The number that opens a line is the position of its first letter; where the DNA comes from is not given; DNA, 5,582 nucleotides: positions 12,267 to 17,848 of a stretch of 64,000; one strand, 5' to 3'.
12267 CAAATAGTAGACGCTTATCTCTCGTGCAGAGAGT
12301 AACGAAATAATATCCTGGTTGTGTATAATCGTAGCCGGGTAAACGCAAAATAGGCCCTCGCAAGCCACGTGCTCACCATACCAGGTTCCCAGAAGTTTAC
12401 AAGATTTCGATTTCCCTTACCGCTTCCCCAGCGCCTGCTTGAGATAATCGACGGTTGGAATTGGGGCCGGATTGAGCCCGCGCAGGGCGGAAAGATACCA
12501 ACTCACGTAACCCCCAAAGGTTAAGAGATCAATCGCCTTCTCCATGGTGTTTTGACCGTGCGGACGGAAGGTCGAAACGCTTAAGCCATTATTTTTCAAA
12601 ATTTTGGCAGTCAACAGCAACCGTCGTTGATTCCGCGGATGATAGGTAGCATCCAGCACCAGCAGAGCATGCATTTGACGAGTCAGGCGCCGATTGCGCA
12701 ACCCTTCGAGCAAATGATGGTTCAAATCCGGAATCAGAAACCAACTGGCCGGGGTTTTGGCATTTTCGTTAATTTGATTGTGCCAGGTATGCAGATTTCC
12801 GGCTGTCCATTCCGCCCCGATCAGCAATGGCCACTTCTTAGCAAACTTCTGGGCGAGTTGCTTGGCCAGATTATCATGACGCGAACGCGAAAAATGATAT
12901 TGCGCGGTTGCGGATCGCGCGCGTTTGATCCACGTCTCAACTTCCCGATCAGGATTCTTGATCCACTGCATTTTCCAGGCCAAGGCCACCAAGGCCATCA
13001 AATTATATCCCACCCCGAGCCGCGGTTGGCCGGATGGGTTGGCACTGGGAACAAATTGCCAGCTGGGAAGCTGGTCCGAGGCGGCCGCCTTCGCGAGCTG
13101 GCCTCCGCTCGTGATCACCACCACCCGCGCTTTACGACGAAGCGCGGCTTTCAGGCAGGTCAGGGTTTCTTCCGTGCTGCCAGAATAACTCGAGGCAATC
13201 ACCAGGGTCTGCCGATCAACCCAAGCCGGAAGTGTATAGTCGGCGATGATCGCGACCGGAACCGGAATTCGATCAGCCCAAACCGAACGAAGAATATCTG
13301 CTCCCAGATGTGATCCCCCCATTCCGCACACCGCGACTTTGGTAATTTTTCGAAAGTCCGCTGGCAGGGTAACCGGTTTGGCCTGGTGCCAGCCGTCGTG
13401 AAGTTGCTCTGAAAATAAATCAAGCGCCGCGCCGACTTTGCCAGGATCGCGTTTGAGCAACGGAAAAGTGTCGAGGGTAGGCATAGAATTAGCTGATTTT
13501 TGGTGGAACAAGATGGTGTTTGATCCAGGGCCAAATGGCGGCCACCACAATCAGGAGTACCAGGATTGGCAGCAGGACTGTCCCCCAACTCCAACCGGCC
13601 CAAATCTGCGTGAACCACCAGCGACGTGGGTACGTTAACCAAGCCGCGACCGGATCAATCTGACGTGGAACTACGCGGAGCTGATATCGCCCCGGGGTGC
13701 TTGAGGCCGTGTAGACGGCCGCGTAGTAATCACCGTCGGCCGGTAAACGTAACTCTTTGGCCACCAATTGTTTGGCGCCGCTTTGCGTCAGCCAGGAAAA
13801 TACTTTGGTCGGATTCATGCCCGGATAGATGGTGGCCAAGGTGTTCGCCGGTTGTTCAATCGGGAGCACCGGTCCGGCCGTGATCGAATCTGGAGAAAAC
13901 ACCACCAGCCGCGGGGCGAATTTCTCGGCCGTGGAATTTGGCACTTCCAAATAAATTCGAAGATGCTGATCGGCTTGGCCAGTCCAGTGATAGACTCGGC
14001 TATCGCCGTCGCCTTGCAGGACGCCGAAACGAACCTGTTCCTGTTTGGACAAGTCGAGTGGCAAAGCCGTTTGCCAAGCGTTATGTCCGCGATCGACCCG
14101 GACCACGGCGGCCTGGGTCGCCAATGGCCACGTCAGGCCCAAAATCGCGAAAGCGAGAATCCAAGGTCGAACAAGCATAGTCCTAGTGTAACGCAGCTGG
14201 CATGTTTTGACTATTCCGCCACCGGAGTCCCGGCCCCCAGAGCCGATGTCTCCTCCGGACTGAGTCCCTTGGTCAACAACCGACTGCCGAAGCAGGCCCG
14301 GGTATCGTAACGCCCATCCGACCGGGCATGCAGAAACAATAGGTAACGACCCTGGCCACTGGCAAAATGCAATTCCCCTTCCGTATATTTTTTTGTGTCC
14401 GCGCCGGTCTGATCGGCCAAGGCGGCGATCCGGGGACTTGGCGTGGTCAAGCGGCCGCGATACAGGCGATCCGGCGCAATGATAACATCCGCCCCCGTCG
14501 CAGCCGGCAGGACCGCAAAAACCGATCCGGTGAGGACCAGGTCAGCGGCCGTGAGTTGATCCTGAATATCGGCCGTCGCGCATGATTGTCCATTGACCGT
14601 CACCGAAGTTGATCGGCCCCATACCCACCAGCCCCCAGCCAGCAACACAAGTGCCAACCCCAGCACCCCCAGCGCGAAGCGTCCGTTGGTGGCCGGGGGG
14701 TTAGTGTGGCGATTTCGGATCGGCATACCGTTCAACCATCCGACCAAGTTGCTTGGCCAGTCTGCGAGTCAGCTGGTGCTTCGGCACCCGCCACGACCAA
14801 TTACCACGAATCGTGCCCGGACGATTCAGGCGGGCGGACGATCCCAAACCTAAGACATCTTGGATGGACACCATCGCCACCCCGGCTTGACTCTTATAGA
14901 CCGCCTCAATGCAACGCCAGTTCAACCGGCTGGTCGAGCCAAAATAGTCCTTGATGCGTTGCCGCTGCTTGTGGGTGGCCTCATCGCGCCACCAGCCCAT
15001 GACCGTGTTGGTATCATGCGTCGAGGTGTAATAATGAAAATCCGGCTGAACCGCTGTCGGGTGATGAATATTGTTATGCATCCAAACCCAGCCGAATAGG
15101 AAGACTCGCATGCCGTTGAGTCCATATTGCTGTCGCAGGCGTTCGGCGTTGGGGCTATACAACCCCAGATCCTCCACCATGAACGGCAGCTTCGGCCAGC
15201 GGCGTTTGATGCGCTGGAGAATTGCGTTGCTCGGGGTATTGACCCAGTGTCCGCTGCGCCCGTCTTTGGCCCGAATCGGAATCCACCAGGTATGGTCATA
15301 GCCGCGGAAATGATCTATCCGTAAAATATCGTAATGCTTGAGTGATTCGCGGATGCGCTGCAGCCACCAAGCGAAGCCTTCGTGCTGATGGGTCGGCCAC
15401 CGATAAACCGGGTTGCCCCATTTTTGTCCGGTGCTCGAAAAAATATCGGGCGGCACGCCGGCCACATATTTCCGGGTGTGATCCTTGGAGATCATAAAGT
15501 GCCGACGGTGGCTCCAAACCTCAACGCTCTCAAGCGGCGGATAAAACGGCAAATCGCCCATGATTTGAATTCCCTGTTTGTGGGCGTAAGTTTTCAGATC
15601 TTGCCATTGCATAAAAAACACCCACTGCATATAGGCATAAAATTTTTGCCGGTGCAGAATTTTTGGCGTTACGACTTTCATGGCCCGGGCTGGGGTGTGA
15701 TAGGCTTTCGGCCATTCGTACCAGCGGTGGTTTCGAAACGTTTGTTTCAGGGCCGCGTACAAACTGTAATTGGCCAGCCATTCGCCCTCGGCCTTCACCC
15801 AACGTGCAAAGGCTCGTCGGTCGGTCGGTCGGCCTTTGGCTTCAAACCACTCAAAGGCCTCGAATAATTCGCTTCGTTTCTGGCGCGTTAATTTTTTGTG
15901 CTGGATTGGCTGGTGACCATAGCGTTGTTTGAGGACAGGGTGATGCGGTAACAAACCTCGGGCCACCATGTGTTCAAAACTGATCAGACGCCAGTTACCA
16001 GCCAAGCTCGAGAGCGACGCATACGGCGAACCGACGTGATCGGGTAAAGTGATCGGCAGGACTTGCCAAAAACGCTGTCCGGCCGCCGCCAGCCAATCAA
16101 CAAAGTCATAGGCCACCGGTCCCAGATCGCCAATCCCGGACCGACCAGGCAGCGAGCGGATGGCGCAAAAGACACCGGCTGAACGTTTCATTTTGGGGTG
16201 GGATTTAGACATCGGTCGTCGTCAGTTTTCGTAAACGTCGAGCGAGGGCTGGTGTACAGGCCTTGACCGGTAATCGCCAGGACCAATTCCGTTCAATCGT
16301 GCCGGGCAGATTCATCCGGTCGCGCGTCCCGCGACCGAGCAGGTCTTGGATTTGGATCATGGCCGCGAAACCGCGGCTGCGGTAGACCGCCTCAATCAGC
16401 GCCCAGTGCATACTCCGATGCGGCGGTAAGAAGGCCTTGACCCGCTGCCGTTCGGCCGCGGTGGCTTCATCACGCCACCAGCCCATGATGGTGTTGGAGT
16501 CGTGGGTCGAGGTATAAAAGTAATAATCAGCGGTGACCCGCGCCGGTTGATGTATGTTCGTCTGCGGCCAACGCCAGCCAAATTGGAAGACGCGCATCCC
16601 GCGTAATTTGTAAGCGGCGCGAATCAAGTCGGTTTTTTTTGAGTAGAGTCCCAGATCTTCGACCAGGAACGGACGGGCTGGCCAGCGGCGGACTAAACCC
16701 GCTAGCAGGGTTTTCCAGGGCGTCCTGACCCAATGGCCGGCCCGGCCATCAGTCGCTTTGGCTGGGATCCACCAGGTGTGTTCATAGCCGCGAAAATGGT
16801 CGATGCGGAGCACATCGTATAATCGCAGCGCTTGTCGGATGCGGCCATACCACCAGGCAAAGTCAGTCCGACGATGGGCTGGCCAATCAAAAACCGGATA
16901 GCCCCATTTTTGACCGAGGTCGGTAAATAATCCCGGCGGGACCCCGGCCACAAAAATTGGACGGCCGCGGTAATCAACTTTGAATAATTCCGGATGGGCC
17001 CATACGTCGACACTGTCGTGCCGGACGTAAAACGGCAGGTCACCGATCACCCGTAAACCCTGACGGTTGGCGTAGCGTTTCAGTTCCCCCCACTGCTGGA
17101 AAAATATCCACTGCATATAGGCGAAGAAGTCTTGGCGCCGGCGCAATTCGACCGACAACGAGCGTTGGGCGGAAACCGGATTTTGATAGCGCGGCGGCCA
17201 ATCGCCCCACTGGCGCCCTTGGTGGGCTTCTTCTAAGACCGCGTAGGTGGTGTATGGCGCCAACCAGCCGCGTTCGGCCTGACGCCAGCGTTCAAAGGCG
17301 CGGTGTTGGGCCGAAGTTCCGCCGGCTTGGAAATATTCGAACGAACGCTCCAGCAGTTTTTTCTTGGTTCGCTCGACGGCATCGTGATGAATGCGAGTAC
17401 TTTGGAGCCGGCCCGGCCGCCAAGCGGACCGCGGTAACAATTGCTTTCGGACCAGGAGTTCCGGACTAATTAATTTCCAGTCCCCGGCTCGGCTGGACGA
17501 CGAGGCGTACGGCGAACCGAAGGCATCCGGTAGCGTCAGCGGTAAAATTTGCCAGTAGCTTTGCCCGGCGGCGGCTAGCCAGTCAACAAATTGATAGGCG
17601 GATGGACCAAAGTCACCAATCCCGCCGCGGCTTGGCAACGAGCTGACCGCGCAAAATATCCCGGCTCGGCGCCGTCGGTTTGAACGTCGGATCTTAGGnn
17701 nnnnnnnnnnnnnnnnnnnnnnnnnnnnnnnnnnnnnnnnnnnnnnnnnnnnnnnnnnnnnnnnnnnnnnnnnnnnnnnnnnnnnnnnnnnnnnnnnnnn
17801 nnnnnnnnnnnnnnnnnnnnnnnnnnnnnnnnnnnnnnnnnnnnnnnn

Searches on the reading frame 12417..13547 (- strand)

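Call 48: search_protein_families(library=pfam, proteins=[window:12417-13547:-], max_evalue=0.00001)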
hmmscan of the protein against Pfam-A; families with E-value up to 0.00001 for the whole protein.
window:12417-13547:- (376 aa): 1 family
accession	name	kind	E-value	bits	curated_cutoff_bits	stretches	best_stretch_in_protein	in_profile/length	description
PF10432.14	bact-PGI_C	-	7.5e-35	120.5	24.5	1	225-373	2-151/151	Bacterial phospho-glucose isomerase C-terminal SIS domain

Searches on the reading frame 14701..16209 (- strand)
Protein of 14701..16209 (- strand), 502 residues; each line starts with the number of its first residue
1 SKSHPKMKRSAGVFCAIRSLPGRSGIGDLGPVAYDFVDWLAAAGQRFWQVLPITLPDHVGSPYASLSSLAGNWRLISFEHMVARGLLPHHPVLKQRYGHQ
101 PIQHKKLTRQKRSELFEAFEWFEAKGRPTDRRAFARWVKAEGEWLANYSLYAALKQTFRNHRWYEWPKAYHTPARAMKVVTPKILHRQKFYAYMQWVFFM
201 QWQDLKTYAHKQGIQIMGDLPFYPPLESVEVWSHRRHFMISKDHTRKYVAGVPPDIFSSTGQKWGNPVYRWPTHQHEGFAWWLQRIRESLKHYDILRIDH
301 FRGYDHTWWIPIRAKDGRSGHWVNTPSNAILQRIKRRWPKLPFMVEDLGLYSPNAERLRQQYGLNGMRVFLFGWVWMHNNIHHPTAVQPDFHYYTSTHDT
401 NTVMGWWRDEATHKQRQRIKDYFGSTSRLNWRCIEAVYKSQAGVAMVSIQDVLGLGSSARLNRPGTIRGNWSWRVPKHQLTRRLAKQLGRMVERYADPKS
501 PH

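Call 48: search_protein_families(library=pfam, proteins=[window:14701-16209:-], max_evalue=0.00001)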
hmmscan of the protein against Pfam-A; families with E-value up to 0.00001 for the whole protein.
window:14701-16209:- (502 aa): 1 family
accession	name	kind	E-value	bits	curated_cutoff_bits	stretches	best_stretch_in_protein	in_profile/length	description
PF02446.23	Glyco_hydro_77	-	2.9e-137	458.8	25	1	17-481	3-465/465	4-alpha-glucanotransferase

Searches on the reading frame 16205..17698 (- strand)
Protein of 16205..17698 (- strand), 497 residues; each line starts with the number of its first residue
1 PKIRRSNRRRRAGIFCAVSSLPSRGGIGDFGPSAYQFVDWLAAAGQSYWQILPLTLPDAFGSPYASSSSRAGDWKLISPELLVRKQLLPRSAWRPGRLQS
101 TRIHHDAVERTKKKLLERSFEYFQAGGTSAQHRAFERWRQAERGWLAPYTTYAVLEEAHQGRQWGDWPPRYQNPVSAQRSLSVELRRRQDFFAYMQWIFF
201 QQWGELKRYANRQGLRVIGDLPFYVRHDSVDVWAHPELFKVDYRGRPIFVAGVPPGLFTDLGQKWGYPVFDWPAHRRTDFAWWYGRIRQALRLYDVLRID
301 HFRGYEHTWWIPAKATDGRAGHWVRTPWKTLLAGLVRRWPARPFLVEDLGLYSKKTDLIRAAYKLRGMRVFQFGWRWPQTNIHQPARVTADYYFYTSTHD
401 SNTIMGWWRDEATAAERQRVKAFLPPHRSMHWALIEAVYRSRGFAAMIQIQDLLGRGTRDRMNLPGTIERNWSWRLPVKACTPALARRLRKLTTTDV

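Call 48: search_protein_families(library=pfam, proteins=[window:16205-17698:-], max_evalue=0.00001)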
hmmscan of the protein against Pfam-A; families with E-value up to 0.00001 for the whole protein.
window:16205-17698:- (497 aa): 1 family
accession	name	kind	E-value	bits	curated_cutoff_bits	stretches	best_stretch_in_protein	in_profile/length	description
PF02446.23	Glyco_hydro_77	-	7.9e-137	457.3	25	1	17-479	2-462/465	4-alpha-glucanotransferase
